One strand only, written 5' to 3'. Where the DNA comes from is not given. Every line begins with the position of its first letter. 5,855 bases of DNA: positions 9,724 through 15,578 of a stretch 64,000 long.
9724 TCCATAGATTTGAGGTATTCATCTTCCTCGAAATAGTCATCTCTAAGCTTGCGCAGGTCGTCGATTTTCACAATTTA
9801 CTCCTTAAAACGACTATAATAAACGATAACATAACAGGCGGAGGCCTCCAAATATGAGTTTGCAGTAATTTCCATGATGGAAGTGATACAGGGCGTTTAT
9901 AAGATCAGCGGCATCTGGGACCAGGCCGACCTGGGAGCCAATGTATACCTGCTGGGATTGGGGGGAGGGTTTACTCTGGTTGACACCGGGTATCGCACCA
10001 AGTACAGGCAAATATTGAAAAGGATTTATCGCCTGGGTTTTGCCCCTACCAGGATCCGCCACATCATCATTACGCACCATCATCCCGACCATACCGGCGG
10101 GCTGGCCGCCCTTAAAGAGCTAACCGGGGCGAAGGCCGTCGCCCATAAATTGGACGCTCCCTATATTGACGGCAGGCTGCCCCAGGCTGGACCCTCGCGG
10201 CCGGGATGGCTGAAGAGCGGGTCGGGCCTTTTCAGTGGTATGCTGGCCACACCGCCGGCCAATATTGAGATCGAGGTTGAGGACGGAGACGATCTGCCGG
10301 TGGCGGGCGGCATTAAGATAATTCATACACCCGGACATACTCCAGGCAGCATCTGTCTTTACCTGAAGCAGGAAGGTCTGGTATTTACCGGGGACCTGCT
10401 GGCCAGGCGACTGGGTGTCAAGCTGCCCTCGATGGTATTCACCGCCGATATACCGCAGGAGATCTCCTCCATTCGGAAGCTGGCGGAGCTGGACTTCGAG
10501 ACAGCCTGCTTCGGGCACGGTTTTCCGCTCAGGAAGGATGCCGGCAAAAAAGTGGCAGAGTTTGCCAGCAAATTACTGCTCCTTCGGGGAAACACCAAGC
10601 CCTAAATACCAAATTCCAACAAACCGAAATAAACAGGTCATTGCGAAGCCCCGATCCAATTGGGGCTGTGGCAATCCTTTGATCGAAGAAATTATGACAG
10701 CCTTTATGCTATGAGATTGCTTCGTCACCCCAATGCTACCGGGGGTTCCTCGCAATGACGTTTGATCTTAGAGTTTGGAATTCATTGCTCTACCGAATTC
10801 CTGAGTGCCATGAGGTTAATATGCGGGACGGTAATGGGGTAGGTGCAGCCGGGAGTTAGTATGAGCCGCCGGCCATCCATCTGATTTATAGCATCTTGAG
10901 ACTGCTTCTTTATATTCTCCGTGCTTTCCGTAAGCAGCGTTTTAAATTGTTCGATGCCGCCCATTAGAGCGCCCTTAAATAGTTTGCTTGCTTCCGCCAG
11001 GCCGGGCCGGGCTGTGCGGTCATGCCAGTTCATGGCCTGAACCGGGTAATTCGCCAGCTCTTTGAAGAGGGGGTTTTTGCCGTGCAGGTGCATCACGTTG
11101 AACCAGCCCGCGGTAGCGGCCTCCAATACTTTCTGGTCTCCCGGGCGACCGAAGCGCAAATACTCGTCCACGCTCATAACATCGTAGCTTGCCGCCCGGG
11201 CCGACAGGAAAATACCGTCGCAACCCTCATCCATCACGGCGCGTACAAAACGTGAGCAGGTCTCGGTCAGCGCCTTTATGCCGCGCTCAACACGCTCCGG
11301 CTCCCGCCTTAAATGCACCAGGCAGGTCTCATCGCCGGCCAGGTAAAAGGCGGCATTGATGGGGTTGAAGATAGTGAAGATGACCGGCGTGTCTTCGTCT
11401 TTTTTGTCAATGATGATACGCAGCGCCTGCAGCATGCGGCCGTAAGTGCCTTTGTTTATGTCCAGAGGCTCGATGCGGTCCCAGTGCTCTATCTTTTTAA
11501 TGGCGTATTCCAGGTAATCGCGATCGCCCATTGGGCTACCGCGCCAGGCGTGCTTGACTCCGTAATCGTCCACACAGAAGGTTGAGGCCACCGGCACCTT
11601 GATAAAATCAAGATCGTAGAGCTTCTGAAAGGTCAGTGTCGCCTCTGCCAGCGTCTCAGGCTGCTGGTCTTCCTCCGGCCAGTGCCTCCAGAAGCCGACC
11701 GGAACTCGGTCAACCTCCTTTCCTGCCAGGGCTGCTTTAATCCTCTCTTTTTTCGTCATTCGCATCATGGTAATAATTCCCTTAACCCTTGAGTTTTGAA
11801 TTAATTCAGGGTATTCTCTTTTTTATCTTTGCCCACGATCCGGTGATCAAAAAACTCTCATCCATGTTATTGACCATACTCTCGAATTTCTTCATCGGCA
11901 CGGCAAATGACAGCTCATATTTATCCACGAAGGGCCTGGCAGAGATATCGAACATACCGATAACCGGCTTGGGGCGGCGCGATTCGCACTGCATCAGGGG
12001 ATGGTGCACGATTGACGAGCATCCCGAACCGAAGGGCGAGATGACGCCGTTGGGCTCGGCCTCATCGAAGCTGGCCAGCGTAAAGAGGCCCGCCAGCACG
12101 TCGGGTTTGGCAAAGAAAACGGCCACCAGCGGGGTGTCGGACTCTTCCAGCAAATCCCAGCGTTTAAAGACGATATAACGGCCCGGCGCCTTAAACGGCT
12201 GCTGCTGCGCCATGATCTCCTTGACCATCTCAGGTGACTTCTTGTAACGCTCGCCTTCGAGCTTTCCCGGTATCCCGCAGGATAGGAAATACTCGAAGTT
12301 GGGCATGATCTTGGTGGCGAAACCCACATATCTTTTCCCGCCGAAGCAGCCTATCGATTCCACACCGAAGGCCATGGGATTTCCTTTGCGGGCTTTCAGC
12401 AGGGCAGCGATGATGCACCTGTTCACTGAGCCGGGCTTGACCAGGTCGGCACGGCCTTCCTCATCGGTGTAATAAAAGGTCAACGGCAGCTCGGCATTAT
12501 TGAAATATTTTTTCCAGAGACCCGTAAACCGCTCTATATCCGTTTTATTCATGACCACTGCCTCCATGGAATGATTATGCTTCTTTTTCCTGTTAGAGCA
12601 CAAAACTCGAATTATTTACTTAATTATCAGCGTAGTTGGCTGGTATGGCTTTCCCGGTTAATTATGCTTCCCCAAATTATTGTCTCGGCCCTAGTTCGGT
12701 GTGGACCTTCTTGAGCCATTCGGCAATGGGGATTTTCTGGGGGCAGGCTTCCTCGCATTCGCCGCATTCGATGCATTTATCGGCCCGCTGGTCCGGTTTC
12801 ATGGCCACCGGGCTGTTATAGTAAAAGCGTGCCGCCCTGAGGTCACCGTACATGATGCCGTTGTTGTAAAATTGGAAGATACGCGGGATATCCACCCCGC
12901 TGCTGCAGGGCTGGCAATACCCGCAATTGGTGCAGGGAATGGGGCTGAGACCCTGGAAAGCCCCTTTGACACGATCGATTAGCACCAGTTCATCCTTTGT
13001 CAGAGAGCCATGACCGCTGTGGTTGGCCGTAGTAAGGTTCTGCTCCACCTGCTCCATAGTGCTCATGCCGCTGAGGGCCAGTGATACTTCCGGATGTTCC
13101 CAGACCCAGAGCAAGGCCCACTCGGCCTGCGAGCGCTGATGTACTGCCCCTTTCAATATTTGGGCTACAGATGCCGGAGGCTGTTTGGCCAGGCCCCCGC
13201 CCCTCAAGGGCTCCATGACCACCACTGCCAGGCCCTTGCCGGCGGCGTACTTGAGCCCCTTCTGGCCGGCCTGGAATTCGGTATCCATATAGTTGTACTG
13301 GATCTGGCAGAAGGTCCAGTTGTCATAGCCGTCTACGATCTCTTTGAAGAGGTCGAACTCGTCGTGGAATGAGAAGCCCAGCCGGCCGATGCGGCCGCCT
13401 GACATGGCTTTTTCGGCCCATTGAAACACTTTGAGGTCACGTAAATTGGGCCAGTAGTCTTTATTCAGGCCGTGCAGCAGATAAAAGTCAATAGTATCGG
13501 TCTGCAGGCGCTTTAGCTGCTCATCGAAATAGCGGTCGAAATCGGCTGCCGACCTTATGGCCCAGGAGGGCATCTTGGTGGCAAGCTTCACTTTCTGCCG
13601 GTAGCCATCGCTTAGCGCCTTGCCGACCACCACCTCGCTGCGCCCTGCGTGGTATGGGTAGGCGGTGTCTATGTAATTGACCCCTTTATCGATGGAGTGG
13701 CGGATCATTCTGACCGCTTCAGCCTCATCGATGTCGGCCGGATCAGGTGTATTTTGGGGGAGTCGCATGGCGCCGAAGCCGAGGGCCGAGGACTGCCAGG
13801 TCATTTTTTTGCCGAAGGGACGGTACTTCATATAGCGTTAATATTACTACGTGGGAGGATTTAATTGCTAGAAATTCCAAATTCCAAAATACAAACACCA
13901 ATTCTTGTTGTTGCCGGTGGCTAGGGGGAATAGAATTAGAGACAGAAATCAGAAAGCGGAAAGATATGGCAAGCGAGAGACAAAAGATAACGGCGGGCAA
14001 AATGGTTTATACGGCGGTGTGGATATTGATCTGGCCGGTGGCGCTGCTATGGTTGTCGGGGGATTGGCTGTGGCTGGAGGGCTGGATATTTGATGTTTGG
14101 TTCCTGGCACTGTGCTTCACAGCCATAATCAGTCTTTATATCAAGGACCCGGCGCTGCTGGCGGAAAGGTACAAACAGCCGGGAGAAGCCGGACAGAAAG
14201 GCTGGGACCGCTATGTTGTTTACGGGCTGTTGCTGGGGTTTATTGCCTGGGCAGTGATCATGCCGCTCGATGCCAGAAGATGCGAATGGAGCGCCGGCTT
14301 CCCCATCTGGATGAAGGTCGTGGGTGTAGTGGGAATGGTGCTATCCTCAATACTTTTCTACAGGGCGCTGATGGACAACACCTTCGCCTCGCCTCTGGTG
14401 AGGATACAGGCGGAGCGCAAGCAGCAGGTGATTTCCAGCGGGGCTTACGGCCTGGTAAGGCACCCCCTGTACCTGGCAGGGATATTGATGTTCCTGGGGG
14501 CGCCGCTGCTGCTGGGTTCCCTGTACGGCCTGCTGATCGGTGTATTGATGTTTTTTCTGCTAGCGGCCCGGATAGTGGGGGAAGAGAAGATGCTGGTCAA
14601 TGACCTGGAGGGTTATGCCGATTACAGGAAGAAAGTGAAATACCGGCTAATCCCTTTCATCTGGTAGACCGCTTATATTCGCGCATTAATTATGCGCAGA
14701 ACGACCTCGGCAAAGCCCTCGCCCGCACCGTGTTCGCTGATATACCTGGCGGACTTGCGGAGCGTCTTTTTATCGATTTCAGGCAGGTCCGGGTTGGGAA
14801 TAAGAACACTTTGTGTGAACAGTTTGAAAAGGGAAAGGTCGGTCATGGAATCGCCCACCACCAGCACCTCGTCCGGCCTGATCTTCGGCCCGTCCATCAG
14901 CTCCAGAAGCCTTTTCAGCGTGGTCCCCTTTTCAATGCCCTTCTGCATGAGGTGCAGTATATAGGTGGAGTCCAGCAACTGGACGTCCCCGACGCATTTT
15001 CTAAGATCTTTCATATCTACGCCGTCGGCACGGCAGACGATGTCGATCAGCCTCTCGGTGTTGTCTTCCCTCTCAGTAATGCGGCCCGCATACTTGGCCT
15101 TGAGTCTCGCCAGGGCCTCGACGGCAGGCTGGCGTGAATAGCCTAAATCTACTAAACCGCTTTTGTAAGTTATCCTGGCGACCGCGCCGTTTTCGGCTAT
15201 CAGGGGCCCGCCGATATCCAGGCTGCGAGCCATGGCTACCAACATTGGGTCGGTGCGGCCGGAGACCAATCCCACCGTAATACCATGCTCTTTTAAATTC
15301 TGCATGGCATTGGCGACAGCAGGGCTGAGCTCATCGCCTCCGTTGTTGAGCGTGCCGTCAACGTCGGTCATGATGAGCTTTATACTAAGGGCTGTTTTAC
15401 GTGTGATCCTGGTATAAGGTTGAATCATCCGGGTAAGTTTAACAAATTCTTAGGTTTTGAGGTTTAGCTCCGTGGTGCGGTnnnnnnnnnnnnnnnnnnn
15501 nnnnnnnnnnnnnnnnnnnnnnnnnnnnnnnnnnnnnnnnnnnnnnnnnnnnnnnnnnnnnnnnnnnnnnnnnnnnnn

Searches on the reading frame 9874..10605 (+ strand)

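Call 39: search_protein_families(library=pfam, proteins=[window:9874-10605:+], max_evalue=0.0001)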
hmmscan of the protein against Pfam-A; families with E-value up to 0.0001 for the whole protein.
window:9874-10605:+ (243 aa): 3 families
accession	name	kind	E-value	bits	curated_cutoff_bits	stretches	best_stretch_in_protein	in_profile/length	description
PF00753.33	Lactamase_B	-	2.4e-39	135.8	22.7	1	20-215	4-196/196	Metallo-beta-lactamase superfamily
PF19583.5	ODP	-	2.8e-13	50.6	27.2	1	22-201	3-161/194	ODP family beta lactamase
PF12706.13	Lactamase_B_2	-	2.4e-05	24.5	27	1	57-93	27-65/200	Beta-lactamase superfamily domain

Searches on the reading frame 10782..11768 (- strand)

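Call 39: search_protein_families(library=pfam, proteins=[window:10782-11768:-], max_evalue=0.0001)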
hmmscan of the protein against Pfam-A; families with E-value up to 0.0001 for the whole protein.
window:10782-11768:- (328 aa): 1 family
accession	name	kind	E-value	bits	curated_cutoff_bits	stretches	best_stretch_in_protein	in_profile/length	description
PF01208.23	URO-D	-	2e-34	119.6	23.9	1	5-327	1-344/346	Uroporphyrinogen decarboxylase (URO-D)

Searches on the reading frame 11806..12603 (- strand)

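Call 39: search_protein_families(library=pfam, proteins=[window:11806-12603:-], max_evalue=0.0001)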
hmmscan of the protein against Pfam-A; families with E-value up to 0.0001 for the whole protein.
window:11806-12603:- (265 aa): 1 family
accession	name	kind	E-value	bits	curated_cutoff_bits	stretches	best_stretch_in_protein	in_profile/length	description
PF02596.20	DUF169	-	1.5e-29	103.8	27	1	43-246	15-209/209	Uncharacterised ArCR, COG2043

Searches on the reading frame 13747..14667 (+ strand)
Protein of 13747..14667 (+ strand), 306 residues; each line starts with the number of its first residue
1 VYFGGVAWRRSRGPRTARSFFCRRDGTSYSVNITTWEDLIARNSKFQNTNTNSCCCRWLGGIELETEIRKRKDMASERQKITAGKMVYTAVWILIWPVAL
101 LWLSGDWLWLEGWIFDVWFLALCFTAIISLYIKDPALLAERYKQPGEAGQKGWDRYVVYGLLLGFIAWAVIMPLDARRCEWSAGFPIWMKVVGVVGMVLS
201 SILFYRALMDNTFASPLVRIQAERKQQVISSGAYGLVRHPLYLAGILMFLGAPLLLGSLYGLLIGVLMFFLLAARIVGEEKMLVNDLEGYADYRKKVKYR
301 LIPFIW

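Call 39: search_protein_families(library=pfam, proteins=[window:13747-14667:+], max_evalue=0.0001)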
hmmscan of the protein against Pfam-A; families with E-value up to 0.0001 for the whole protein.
window:13747-14667:+ (306 aa): 2 families
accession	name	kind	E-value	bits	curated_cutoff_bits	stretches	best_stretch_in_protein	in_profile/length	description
PF04191.18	PEMT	-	1.1e-08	35.9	25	1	219-284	33-99/105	Phospholipid methyltransferase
PF04140.19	ICMT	-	3.7e-07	30.9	24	1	218-284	25-94/95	Isoprenylcysteine carboxyl methyltransferase (ICMT) family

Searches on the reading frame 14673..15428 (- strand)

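Call 6: search_protein_families(library=pfam, proteins=[window:14673-15428:-], max_evalue=0.01)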
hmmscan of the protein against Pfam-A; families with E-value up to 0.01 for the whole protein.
window:14673-15428:- (251 aa): 8 families
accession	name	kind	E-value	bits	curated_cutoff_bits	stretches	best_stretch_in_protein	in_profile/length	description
PF08282.18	Hydrolase_3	-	3.6e-22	79.7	20.9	2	19-109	1-91/255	haloacid dehalogenase-like hydrolase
PF05116.19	S6PP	-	5.7e-07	29.8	20.3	1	155-233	154-232/247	Sucrose-6F-phosphate phosphohydrolase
PF02358.22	Trehalose_PPase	-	9.2e-07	28.7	27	1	154-207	153-206/235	Trehalose-phosphatase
PF00702.32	Hydrolase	-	4.1e-06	27.8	26.4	0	32-72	95-137/191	haloacid dehalogenase-like hydrolase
PF12710.13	HAD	-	5e-06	27.5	27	0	35-111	87-165/189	haloacid dehalogenase-like hydrolase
PF13344.12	Hydrolase_6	-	0.00037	20.9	27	1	19-57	1-38/101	Haloacid dehalogenase-like hydrolase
PF13419.12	HAD_2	-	0.00077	20.1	23.8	0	33-70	79-116/178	Haloacid dehalogenase-like hydrolase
PF21141.3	T6PP_C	-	0.004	16.9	26.7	0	137-202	158-223/267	Trehalose-6-phosphate phosphatase, C-terminal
